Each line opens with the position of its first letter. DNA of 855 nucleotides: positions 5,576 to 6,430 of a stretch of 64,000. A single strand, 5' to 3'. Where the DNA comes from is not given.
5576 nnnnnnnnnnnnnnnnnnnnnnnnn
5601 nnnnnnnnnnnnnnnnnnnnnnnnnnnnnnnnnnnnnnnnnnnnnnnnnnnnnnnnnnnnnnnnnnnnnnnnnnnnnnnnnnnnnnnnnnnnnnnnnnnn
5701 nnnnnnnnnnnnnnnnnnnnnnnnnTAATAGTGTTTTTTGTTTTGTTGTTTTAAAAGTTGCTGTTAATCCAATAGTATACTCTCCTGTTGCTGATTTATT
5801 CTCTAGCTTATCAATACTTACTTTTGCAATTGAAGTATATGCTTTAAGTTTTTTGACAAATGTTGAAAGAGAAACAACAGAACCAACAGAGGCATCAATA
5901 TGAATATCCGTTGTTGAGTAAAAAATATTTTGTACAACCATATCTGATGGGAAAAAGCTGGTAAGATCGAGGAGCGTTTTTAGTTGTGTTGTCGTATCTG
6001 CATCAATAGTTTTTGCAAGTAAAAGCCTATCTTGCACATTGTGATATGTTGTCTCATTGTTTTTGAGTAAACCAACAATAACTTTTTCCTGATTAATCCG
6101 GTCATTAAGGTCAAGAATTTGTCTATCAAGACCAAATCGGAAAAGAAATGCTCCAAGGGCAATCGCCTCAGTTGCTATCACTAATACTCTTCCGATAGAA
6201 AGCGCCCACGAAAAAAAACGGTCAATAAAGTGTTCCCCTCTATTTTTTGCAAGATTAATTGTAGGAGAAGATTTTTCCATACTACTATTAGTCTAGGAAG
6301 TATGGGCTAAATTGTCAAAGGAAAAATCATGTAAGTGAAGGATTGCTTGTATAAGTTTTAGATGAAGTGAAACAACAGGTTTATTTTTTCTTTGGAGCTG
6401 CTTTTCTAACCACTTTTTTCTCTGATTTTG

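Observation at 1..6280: A coupled minus-strand operon links pilus-assembly-like proteins, an LPPTG surface protein with a Thr/Pro linker, an FAD oxidoreductase and two PMT/ArnT-like GT-C glycosyltransferases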

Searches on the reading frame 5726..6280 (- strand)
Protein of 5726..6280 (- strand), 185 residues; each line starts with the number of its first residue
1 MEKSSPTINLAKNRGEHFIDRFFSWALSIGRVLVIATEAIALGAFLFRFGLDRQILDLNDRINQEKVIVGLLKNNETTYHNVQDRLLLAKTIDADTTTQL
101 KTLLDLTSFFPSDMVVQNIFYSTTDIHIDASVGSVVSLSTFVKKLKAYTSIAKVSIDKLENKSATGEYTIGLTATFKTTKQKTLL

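Call 4: search_protein_families(library=pfam, proteins=[window:5726-6280:-], max_evalue=0.1)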
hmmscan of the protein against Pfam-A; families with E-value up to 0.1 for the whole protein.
window:5726-6280:- (185 aa): 0 families

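Call 6: search_protein_families(library=ncbifam, proteins=[window:5726-6280:-], max_evalue=0.1)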
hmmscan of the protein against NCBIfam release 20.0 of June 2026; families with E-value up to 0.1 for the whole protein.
window:5726-6280:- (185 aa): 0 families

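Call 57: search_solved_structures(query=A3, max_evalue=1)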
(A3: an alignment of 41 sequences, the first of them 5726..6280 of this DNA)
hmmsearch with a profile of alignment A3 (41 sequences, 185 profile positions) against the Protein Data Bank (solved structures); distinct sequences matched with E-value up to 1: 4.
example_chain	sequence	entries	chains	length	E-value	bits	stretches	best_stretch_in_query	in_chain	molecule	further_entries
3jc8_Na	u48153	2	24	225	0.02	17.8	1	59-145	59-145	PilN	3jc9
5sva_T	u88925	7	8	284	0.11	15.4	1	68-151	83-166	Mediator of RNA polymerase II transcription subunit 4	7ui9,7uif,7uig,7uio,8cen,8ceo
5f5p_C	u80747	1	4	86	0.25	14.3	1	72-132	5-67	Rho-associated protein kinase 1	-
4l2w_C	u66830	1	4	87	0.33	13.9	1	72-122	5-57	Rho-associated protein kinase 1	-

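Call 59: search_protein_families(library=pfam, alignment_id=A3, max_evalue=0.1)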
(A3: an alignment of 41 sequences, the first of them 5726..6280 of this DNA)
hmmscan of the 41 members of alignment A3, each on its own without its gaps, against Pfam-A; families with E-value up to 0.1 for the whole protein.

A. member 1, window:5726-6280:- (185 aa): 0 families

B. families by the number of members that match (of 41 scanned): 28 families (the first 25 are shown)
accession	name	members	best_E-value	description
PF05137.18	PilN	32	1.1e-09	Fimbrial assembly protein (PilN)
PF23338.1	PTHB1_hp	3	0.012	PTHB1 hairpin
PF22894.2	DUF7023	3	0.023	Domain of unknown function (DUF7023)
PF11128.13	Nucleocap_ssRNA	1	0.0008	Plant viral coat protein nucleocapsid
PF24967.1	NTS_TR130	1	0.012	TR130 NTS domain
PF23002.2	PIN-like_DDX60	1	0.019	ATP-dependent RNA helicase DDX60, PIN-like domain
PF24435.1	RRM_NFXL1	1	0.02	NFXL1 RRM-like domain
PF07242.16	DUF1430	1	0.026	Protein of unknown function (DUF1430)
PF19380.4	DUF5955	1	0.028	Family of unknown function (DUF5955)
PF04636.18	PA26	1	0.03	PA26 p53-induced protein (sestrin)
PF14876.11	RSF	1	0.032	Respiratory growth transcriptional regulator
PF14010.12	PEPcase_2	1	0.033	Phosphoenolpyruvate carboxylase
PF08475.15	Baculo_VP91_N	1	0.039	Viral capsid protein 91 N-terminal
PF19443.4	DAHL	1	0.043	DAHL domain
PF12199.13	efb-c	1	0.046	Extracellular fibrinogen binding protein C terminal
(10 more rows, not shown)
